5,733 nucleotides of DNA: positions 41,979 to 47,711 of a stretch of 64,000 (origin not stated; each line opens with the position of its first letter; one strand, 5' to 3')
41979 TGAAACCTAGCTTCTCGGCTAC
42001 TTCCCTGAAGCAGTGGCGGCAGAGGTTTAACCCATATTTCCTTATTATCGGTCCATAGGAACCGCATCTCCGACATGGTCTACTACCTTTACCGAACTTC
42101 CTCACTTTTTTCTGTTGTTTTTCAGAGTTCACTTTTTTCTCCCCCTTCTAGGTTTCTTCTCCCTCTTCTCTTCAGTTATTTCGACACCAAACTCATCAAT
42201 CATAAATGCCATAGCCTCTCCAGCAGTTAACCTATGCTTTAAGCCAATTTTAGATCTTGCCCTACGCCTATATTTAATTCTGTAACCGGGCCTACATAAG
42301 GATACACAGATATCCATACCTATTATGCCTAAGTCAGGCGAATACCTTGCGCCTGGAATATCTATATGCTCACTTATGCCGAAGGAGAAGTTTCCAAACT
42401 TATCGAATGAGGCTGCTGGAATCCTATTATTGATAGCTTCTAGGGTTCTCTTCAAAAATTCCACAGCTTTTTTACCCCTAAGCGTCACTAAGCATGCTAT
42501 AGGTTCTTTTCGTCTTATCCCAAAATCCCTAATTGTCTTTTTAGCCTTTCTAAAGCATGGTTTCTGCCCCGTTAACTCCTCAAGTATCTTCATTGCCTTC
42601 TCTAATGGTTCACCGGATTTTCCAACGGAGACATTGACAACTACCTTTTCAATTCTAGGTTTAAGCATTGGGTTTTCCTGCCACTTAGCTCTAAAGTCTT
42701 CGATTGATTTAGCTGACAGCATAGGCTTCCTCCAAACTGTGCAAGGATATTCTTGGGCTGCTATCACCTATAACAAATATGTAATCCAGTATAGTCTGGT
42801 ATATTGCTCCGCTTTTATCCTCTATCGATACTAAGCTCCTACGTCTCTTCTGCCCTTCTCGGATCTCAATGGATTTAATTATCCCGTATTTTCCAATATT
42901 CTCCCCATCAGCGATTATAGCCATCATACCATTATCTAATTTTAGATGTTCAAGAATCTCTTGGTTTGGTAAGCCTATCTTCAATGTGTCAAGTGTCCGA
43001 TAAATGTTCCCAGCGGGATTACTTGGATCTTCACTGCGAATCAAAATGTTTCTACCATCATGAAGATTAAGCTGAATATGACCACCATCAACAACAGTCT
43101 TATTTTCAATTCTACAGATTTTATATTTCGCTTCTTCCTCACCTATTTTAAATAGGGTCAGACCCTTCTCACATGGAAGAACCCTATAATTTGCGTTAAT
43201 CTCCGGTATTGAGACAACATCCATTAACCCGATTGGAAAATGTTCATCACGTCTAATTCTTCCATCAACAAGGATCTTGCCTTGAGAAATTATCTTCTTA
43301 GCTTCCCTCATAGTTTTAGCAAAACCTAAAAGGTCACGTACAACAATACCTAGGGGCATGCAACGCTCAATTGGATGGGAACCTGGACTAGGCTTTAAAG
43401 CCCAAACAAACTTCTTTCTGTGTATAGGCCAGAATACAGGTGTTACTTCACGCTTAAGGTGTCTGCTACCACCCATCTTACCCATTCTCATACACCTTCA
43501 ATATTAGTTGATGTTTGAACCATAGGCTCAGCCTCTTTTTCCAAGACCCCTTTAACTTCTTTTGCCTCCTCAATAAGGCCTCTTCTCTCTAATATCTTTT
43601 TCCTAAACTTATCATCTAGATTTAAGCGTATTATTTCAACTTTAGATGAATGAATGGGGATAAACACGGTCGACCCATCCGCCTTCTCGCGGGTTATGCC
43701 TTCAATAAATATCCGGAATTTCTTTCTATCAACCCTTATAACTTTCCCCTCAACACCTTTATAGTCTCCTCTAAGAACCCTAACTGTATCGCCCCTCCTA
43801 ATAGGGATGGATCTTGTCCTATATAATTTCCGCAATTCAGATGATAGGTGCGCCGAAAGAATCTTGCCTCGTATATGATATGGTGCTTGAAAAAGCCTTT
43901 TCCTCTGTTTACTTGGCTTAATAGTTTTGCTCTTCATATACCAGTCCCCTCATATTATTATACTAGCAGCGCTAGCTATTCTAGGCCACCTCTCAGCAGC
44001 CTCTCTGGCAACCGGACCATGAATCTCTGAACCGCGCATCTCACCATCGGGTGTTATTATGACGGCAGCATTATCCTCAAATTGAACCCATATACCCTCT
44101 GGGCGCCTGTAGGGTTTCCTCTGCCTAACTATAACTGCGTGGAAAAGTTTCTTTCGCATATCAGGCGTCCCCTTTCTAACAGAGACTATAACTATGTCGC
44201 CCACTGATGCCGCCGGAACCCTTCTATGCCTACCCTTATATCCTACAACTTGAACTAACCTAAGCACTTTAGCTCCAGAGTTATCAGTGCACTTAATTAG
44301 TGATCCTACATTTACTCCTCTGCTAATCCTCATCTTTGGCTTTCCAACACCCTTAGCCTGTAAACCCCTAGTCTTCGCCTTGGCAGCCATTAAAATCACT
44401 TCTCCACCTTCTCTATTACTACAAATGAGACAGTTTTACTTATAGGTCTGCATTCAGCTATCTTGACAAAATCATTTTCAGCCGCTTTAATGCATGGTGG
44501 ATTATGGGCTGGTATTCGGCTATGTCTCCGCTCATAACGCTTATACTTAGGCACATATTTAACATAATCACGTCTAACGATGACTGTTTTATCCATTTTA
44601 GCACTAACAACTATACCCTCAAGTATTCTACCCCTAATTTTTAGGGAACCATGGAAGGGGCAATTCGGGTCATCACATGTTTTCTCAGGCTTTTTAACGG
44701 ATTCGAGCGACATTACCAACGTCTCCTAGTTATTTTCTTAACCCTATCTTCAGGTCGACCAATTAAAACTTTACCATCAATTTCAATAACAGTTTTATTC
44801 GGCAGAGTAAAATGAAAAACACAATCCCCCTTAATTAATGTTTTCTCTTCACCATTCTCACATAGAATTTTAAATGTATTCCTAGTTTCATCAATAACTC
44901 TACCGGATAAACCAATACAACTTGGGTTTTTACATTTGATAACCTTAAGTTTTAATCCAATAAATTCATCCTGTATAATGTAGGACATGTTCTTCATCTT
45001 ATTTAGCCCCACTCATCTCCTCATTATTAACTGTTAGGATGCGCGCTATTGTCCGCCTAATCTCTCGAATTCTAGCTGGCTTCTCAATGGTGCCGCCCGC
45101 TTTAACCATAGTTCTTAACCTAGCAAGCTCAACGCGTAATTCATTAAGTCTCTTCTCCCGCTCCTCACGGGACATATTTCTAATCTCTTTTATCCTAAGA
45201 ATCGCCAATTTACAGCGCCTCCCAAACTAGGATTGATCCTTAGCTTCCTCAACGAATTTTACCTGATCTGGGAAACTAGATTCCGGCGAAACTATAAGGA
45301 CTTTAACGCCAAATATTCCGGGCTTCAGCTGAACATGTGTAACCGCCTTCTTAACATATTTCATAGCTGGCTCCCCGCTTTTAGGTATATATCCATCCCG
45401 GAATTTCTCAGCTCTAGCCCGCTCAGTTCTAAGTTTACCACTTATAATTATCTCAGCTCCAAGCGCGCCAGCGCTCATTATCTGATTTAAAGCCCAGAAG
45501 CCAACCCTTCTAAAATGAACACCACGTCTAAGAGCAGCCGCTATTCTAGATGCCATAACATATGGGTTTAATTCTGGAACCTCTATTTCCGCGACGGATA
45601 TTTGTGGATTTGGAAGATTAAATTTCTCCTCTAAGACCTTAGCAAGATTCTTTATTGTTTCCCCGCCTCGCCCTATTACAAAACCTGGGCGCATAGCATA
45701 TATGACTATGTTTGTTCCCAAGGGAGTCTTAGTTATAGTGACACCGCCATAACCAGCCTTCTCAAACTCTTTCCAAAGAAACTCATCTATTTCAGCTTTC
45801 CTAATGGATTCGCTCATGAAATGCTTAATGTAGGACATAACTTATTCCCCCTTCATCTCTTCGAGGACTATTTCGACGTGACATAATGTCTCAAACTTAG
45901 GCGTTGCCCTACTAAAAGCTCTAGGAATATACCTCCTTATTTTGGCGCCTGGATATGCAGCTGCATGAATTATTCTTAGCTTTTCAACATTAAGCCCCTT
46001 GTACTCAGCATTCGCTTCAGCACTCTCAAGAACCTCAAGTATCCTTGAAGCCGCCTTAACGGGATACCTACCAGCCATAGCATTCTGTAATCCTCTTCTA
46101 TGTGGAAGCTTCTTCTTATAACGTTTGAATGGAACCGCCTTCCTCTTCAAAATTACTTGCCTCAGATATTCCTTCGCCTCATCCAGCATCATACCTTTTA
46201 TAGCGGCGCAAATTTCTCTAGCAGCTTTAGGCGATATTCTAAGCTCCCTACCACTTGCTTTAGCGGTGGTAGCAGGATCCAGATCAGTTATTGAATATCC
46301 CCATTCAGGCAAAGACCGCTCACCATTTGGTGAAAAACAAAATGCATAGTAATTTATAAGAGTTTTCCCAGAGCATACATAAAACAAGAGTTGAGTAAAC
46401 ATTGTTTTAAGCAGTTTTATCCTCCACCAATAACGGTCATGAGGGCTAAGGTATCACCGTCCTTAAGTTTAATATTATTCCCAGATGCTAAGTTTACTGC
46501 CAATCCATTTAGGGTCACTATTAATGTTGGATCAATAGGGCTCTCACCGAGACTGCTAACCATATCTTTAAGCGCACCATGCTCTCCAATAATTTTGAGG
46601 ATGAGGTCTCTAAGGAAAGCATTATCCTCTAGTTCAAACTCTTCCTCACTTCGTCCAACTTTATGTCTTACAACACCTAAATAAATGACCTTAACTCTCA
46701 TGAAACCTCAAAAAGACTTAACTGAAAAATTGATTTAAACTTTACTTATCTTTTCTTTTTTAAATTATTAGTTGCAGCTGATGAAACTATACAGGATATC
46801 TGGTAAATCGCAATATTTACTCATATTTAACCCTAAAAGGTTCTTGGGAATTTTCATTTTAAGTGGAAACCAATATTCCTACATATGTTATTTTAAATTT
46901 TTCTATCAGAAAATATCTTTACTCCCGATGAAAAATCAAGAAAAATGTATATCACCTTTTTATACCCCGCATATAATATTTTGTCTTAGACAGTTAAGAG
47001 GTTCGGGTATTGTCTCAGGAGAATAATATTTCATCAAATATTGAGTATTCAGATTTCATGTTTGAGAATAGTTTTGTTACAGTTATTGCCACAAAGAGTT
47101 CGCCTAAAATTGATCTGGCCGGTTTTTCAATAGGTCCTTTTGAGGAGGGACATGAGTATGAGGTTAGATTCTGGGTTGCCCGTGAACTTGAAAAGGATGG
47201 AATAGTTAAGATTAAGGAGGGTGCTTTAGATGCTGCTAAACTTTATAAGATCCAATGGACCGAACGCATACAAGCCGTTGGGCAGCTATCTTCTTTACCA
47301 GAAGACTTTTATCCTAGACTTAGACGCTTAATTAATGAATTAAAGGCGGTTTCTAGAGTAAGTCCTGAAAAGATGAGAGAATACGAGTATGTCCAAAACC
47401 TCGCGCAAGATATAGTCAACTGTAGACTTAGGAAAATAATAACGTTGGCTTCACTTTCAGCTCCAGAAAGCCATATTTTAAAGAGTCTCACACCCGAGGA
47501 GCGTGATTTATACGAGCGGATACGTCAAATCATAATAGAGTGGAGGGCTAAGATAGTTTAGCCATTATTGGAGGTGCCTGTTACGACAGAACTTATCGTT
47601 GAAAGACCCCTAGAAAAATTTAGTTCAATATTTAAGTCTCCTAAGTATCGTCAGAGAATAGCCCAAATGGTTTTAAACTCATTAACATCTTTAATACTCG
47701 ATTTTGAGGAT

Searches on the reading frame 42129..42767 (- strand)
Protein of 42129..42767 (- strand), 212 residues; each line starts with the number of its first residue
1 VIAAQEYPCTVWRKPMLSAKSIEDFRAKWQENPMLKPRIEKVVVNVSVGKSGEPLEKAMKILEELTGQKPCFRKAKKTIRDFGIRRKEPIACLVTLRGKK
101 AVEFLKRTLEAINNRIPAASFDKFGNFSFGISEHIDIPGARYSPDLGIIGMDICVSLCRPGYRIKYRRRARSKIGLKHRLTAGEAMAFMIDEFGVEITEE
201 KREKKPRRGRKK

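Call 19: search_protein_families(library=pfam, proteins=[window:42129-42767:-], max_evalue=0.001)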
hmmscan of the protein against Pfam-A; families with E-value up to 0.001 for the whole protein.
window:42129-42767:- (212 aa): 2 families
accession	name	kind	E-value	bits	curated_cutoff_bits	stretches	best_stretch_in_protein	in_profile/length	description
PF00281.24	Ribosomal_L5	-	2.3e-23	82.6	34.9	1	32-85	1-57/57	Ribosomal protein L5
PF00673.26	Ribosomal_L5_C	-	1.1e-20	74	27.8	1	89-188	1-94/94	ribosomal L5P family C-terminus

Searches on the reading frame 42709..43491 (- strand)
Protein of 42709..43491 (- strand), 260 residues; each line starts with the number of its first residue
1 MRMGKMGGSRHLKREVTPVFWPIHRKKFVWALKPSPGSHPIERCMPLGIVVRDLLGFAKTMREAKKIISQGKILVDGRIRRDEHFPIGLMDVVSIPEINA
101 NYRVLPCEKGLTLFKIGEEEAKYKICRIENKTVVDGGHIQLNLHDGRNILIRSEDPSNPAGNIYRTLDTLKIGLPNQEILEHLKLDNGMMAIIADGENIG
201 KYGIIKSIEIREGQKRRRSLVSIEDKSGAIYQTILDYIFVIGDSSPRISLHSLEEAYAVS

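Call 19: search_protein_families(library=pfam, proteins=[window:42709-43491:-], max_evalue=0.001)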
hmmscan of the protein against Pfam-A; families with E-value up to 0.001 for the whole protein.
window:42709-43491:- (260 aa): 3 families
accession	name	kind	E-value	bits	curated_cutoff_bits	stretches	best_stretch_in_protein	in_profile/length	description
PF00900.26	Ribosomal_S4e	-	1.3e-25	89.4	25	1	99-179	2-75/75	Ribosomal family S4e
PF08071.17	RS4NT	-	3.2e-13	49.9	27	1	6-41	1-36/37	RS4NT (NUC023) domain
PF01479.30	S4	-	9e-11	41.8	22.8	1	55-93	10-48/48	S4 domain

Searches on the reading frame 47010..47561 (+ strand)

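Call 20: search_protein_families(library=pfam, proteins=[window:47010-47561:+], max_evalue=0.001)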
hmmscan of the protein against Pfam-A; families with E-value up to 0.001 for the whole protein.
window:47010-47561:+ (183 aa): 2 families
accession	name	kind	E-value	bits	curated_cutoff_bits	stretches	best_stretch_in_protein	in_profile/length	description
PF05916.17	Sld5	-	5.1e-10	39.9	22.3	1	74-182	3-101/102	GINS complex protein helical bundle domain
PF25005.1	PSF2_N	-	5.2e-08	33.2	27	1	14-67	5-58/60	PSF2 N-terminal domain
